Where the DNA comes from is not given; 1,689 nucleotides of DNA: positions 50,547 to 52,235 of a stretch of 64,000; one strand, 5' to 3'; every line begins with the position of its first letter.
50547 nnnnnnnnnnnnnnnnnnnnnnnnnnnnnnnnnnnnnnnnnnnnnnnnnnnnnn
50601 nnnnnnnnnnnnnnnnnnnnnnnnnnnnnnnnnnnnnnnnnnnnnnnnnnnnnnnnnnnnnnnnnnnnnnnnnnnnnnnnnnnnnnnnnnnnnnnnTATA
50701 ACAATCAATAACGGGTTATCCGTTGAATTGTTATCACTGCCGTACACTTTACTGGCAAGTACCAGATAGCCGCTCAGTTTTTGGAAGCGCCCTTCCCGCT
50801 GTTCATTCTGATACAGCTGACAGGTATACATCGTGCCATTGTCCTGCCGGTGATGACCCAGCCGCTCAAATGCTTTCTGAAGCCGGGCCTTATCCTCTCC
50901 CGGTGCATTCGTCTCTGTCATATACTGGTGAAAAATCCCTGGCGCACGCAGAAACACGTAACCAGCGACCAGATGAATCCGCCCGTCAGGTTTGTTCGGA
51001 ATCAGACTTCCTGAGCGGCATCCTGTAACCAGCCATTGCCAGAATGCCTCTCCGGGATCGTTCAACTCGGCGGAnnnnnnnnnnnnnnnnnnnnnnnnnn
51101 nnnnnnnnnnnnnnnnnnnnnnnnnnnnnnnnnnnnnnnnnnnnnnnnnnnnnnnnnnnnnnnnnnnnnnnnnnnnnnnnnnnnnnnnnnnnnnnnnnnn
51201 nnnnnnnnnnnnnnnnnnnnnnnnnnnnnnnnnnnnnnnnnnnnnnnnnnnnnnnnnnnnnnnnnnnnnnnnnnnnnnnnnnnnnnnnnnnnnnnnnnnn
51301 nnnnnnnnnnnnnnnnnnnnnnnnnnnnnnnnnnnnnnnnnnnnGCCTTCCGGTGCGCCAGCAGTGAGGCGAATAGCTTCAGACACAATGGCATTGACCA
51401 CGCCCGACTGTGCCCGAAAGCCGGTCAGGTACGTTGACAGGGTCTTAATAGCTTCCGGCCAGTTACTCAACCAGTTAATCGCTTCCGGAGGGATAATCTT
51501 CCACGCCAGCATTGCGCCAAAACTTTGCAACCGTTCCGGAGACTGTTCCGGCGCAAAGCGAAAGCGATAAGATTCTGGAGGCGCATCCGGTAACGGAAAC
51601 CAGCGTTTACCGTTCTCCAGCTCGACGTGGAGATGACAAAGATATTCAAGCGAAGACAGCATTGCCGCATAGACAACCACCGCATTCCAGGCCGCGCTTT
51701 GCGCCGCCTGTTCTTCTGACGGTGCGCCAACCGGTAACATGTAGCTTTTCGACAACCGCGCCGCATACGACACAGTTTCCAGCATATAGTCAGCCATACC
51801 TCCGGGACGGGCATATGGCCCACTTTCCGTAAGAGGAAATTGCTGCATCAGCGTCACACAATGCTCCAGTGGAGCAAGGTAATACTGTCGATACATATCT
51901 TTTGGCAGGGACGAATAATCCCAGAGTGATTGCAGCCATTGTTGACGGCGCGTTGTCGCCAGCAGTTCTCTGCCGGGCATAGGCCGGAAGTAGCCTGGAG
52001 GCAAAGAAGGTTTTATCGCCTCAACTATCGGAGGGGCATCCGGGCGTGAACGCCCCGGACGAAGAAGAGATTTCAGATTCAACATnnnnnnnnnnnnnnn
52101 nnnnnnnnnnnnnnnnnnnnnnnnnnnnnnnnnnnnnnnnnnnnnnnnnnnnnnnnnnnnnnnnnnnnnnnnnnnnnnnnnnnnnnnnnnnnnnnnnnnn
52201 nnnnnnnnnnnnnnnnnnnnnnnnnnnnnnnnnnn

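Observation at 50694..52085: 463-aa protein translationally coupled to the island integrase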

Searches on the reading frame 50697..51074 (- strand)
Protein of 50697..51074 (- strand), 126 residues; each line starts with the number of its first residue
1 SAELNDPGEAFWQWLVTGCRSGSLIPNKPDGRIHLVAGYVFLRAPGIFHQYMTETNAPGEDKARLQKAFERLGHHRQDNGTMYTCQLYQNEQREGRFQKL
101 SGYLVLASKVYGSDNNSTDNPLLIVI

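Call 111: predict_structure(alignment_id=A6)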
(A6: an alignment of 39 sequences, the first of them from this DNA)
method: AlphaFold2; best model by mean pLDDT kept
length: 126 residues; sequences in the alignment: 39
mean_pLDDT: 90.7   pTM: 0.86
mean pLDDT of the five models: 90.7, 90.4, 90.1, 89.3, 88.8
residues with pLDDT >= 90: 97; 70-90: 22; 50-70: 5; < 50: 2
segments of 3 or more residues with pLDDT < 50: none
pLDDT, mean of each block of 10 residues (from residue 1): 74 96 93 95 96 84 93 90 93 91 96 85 93
secondary structure, 60 per line:
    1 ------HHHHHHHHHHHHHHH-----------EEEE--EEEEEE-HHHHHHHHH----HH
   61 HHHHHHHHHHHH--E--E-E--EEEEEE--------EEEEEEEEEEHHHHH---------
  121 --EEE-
elements in order: H7-21 E33-36 E39-44 H46-54 H59-72 E83-88 E97-106 H107-111 E123-125

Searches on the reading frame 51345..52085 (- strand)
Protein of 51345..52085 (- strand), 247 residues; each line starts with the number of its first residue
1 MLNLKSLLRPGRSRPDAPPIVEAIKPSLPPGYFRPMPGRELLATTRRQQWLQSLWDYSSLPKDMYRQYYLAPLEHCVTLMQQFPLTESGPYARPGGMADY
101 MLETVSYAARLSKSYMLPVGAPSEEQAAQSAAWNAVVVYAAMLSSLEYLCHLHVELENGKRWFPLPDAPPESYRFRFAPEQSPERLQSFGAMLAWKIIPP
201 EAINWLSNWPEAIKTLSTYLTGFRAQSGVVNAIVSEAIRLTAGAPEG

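Call 69: search_protein_representatives(protein=window:51345-52085:-)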
Query: 247 residues. Proteins with E-value up to 0.001 (for the whole library): 733; up to 1e-10: 266; up to 1e-30: 84. The best 150 are listed.
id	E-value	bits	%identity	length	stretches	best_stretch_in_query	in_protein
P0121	7.4e-91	320.3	63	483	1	24-246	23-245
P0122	2.1e-88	312.2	66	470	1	31-244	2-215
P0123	1.8e-83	296.1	62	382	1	25-244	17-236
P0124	5.3e-74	265.0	56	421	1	18-241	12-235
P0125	9.5e-73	260.9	56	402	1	30-242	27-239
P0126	1.3e-61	224.5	48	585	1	11-245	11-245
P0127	2.9e-59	216.8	49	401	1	23-239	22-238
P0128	1.0e-53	198.6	45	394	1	27-238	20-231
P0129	1.5e-53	198.1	46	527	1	30-245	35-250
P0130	4.8e-53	196.4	44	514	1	6-244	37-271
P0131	6.6e-52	192.7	95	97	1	38-132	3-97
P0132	7.3e-51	189.2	45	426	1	4-243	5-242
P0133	3.4e-50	187.1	44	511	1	30-245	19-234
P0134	1.4e-48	181.8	42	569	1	4-243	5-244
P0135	2.0e-48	181.3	41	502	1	13-241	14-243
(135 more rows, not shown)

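Call 110: list_cluster_members(proteins=[P0121, P0122, P0124, P0125, P0127, P0128, P0126, P0132])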
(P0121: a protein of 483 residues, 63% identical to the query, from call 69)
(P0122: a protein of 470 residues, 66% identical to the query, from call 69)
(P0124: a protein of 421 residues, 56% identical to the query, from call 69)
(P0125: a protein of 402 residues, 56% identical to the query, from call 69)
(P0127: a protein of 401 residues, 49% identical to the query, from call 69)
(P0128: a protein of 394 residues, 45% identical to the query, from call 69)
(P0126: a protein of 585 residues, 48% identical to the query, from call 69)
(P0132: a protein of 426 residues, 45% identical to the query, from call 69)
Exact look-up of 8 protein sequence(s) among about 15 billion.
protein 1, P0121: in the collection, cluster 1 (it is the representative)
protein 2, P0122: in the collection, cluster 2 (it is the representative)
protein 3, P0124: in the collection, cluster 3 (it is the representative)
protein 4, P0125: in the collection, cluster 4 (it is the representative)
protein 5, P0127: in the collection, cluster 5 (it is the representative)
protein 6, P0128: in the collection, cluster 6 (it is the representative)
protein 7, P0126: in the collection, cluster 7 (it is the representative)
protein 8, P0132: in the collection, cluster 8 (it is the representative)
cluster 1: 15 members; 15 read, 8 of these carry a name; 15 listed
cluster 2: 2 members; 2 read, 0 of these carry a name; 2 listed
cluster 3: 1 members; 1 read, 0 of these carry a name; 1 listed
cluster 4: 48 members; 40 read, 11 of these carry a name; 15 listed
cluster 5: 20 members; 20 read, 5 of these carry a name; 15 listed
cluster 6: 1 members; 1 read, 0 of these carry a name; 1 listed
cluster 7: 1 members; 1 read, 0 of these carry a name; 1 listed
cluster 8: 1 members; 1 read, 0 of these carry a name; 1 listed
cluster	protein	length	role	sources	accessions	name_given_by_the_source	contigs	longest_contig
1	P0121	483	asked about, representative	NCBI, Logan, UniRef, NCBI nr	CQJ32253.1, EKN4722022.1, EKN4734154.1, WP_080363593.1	TraI domain-containing protein [Yersinia enterocolitica] | TraI domain-containing protein n=1 Tax=Yersinia enterocolitica TaxID=630 ...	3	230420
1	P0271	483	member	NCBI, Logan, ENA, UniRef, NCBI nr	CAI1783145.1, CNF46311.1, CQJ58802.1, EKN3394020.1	TraI domain-containing protein [Yersinia enterocolitica] | Relaxase n=3 Tax=Yersinia TaxID=629 RepID=A0A857EWJ0_9GAMM | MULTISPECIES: TraI domain-containing protein [Enterobacterales]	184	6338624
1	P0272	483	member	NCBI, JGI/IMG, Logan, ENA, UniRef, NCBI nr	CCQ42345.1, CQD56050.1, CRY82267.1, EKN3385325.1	TraI domain-containing protein [Yersinia enterocolitica] | integrating conjugative element relaxase (TIGR03760 family) | TraI domain-containing protein n=1 Tax=Yersiniaceae TaxID=1903411 RepID=UPI0003D8F7A7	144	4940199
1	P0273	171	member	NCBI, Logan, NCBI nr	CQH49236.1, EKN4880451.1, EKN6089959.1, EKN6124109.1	TraI domain-containing protein [Yersinia enterocolitica]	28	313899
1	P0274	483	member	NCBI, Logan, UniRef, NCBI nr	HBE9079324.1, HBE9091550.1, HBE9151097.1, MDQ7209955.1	TraI domain-containing protein [Serratia fonticola] | TraI domain-containing protein n=1 Tax=Serratia fonticola TaxID=47917 RepID=UPI0027EB0110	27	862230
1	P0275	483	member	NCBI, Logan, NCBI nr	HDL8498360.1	TPA: TraI domain-containing protein [Yersinia enterocolitica] | TraI domain-containing protein [Yersinia enterocolitica]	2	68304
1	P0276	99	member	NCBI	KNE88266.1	hypothetical protein PSTG_18338, partial [Puccinia striiformis f. sp. tritici PST-78]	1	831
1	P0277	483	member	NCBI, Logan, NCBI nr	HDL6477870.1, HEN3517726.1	TPA: TraI domain-containing protein [Yersinia enterocolitica] | TraI domain-containing protein [Yersinia enterocolitica]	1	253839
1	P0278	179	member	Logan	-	-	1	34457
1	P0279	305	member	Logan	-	-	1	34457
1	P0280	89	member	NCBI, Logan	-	-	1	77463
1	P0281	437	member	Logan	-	-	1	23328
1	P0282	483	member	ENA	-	-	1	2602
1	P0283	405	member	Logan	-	-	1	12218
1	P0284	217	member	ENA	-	-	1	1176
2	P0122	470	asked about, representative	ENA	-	-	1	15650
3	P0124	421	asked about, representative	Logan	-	-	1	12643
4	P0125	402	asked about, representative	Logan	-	-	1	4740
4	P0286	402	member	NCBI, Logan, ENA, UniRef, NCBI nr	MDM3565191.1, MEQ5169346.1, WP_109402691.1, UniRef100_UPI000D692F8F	TraI domain-containing protein [Proteus vulgaris] | TraI domain-containing protein n=1 Tax=Proteus TaxID=583 RepID=UPI000D692F8F | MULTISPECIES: TraI domain-containing protein [Proteus]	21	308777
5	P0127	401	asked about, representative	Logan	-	-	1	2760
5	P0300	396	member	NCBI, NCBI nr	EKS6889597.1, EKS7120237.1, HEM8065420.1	TraI domain-containing protein [Enterobacter bugandensis]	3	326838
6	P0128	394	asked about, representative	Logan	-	-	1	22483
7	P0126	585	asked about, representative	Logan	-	-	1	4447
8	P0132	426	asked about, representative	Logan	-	-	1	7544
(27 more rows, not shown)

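Call 114: find_encoding_contigs(protein=P0271, flank=10000, max_places=2)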
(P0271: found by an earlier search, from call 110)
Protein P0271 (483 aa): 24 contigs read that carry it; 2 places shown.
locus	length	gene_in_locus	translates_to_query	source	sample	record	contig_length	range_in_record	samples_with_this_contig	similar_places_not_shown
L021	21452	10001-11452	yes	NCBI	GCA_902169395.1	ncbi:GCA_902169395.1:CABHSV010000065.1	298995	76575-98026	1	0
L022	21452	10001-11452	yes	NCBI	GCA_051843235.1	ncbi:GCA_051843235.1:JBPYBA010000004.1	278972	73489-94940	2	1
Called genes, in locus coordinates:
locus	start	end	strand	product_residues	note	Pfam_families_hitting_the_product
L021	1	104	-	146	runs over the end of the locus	PF04214:DUF411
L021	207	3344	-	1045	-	PF00873:ACR_tran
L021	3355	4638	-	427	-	PF19335:HMBD, PF25919:BSH_CusB, PF25973:BSH_CzcB (weak), PF25869:3HB_CusB, PF25954:Beta-barrel_RND_2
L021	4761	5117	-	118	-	PF11604:CusF_Ec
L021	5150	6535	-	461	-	PF02321:OEP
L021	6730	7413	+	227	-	PF00072:Response_reg, PF00486:Trans_reg_C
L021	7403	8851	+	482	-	PF21085:CusS, PF00672:HAMP, PF00512:HisKA, PF02518:HATPase_c, PF14501:HATPase_c_5 (weak)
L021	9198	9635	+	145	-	PF27346:PcoE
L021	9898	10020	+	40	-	-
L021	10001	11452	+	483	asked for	PF07514:TraI_2, PF07515:TraI_2_C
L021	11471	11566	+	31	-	-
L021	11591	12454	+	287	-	PF00589:Phage_integrase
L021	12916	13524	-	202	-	PF00440:TetR_N (weak)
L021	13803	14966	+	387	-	PF02595:Gly_kinase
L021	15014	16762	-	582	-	PF11412:DsbD_N, PF02683:DsbD_TM, PF13386:DsbD_2, PF00085:Thioredoxin (weak), PF13899:Thioredoxin_7, PF13098:Thioredoxin_2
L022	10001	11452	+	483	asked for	PF07514:TraI_2, PF07515:TraI_2_C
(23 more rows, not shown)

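Call 115: find_encoding_contigs(protein=P0286, flank=10000, max_places=2)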
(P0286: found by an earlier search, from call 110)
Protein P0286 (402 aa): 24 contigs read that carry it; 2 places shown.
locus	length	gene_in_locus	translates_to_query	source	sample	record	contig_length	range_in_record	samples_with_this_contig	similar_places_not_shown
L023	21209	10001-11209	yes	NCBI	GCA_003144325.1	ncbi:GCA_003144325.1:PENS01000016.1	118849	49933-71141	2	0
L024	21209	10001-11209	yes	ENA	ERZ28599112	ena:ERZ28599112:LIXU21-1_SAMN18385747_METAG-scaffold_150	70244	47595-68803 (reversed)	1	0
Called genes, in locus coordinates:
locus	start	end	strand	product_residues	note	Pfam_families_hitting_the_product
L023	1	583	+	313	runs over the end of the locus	PF06834:TraU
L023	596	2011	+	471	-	-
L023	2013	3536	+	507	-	PF07916:TraG_N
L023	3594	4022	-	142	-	PF19703:DUF6201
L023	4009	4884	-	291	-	PF19940:DUF6402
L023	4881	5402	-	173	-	PF05488:PAAR_motif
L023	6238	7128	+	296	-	PF12834:Phage_int_SAM_2, PF12835:Integrase_1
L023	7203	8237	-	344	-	PF07751:Abi_2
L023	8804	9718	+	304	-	PF08401:ArdcN, PF18818:MPTase-PolyVal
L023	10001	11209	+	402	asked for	PF07514:TraI_2, PF07515:TraI_2_C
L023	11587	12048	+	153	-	-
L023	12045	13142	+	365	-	PF00589:Phage_integrase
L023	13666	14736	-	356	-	PF11873:Mltc_N, PF01464:SLT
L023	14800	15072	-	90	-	PF04362:Iron_traffic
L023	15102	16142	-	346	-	PF00730:HhH-GPD, PF00633:HHH, PF14815:NUDIX_4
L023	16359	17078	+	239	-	PF02390:Methyltransf_4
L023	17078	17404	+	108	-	PF04320:YggL_50S_bp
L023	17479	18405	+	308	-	PF04960:Glutaminase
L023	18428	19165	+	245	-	PF11101:DUF2884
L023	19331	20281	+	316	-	PF01497:Peripla_BP_2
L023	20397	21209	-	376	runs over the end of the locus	PF04055:Radical_SAM, PF06969:HemN_C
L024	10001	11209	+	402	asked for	PF07514:TraI_2, PF07515:TraI_2_C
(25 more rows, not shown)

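Call 116: find_encoding_contigs(protein=P0300, flank=10000, max_places=2)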
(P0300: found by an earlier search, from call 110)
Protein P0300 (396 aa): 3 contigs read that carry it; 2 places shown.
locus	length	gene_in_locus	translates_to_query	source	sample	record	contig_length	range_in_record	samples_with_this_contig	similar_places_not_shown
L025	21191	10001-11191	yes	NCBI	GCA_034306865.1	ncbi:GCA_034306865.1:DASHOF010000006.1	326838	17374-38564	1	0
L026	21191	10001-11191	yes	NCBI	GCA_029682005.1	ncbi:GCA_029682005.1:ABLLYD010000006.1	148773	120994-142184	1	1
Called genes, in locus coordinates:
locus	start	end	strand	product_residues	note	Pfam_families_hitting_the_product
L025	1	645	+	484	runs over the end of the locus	PF12792:CSS-motif, PF00563:EAL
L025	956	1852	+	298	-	PF00563:EAL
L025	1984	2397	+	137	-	PF27278:YuaE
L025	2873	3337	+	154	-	PF00196:GerE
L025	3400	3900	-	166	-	PF15941:FidL_like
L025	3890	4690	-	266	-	PF00486:Trans_reg_C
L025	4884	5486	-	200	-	-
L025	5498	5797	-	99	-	PF27278:YuaE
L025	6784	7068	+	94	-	-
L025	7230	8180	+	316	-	PF08401:ArdcN, PF18818:MPTase-PolyVal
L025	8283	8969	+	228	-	-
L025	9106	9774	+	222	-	-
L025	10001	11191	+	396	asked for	PF07514:TraI_2, PF07515:TraI_2_C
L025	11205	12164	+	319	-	PF00589:Phage_integrase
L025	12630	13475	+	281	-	PF02311:AraC_binding, PF00165:HTH_AraC (faint), PF12833:HTH_18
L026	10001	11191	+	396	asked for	PF07514:TraI_2, PF07515:TraI_2_C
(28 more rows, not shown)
